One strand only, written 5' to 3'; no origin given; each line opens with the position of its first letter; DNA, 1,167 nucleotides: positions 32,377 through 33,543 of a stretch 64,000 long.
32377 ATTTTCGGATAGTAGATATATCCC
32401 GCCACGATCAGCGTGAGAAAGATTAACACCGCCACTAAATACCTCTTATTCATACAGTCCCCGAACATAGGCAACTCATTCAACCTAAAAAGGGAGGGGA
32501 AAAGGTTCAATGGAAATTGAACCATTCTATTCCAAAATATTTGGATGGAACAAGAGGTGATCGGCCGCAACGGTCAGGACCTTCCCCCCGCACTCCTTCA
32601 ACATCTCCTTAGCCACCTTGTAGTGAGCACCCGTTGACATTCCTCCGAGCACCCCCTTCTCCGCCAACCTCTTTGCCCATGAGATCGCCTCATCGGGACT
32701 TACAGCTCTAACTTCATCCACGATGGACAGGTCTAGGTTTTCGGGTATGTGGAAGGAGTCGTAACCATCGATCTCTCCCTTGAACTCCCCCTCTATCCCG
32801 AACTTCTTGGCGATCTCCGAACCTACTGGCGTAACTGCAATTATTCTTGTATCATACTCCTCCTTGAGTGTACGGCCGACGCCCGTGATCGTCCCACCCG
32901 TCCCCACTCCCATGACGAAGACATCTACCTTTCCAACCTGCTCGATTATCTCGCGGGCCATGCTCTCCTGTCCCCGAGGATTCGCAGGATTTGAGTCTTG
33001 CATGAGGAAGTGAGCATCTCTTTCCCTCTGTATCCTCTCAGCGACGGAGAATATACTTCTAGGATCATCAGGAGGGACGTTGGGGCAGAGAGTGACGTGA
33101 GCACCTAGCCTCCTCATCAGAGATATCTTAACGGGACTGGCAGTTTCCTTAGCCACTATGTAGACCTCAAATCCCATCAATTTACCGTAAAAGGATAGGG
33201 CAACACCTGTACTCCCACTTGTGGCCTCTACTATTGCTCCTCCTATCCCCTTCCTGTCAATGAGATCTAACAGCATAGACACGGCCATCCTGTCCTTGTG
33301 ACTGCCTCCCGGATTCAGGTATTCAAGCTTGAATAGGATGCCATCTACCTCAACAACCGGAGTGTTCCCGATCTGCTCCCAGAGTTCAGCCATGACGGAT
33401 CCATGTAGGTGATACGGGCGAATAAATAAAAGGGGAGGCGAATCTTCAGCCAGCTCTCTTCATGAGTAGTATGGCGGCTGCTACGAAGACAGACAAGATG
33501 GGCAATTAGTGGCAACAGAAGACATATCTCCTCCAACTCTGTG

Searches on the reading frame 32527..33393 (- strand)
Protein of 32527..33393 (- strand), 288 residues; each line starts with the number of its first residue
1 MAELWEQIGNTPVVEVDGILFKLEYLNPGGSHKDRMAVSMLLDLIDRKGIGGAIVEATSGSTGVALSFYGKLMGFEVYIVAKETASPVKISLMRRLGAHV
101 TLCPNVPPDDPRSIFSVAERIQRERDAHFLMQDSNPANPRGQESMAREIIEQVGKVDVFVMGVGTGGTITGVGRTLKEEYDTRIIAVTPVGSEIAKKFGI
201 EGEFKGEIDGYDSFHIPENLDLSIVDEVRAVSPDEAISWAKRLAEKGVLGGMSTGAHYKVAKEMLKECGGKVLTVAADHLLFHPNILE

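Call 9: search_protein_families(library=pfam, proteins=[window:32527-33393:-], max_evalue=0.00001)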
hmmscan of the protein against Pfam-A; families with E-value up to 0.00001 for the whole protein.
window:32527-33393:- (288 aa): 1 family
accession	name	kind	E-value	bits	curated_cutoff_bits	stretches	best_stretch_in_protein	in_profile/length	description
PF00291.31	PALP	-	2.5e-62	211.3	35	1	6-276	3-293/295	Pyridoxal-phosphate dependent enzyme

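Call 11: search_protein_families(library=ncbifam, proteins=[window:32527-33393:-], max_evalue=0.00001)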
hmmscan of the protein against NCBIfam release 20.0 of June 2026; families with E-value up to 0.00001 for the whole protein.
window:32527-33393:- (288 aa): 32 families (the best 25 are shown)
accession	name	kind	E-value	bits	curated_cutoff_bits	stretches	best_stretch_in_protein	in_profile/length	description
TIGR01136.1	cysKM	subfamily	3.4e-55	187.5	344.15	1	6-278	3-288/299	cysteine synthase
TIGR01139.1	cysK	equivalog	5.3e-55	186.8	350.95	1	6-278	3-287/298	cysteine synthase A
TIGR01137.1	cysta_beta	equivalog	1.3e-50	172.4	510.25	1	3-267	4-286/457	cystathionine beta-synthase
NF007989.0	PRK10717.1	equivalog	9.1e-49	166.3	387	1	4-276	8-305/334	cysteine synthase A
TIGR03945.1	PLP_SbnA_fam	equivalog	9.1e-41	139.9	349.95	1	10-277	7-288/304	2,3-diaminopropionate biosynthesis protein SbnA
NF053679.1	CysteaSynCapA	equivalog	7.2e-39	133.5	600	1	5-265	11-292/329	cysteate synthase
TIGR01138.1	cysM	equivalog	7e-37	127.5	394.2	1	6-269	4-269/290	cysteine synthase B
NF008735.0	PRK11761.1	equivalog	7.9e-34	117.3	413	1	3-273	5-277/296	cysteine synthase CysM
NF005292.0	PRK06815.1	equivalog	2.8e-22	79.2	371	1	19-193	38-208/320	threonine/serine dehydratase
NF006094.0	PRK08246.1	subfamily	7e-20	71.6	331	1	8-192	21-203/310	serine/threonine dehydratase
NF006205.0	PRK08329.1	equivalog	1.2e-18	67.2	358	1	9-180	63-229/347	threonine synthase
NF005035.0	PRK06450.1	equivalog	2.3e-18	66.1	301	1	9-189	57-229/338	threonine synthase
NF052478.1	CystDsulMYC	equivalog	3.4e-18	66.1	600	1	20-259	40-291/354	L-cysteine desulfhydrase Cds1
TIGR01127.1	ilvA_1Cterm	equivalog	3.7e-18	65.7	378.75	1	19-189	17-183/380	threonine ammonia-lyase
NF045641.2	BHydaspDhtseBhcB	equivalog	4.6e-17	62.1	550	1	19-194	37-208/312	beta-hydroxyaspartate dehydratase BhcB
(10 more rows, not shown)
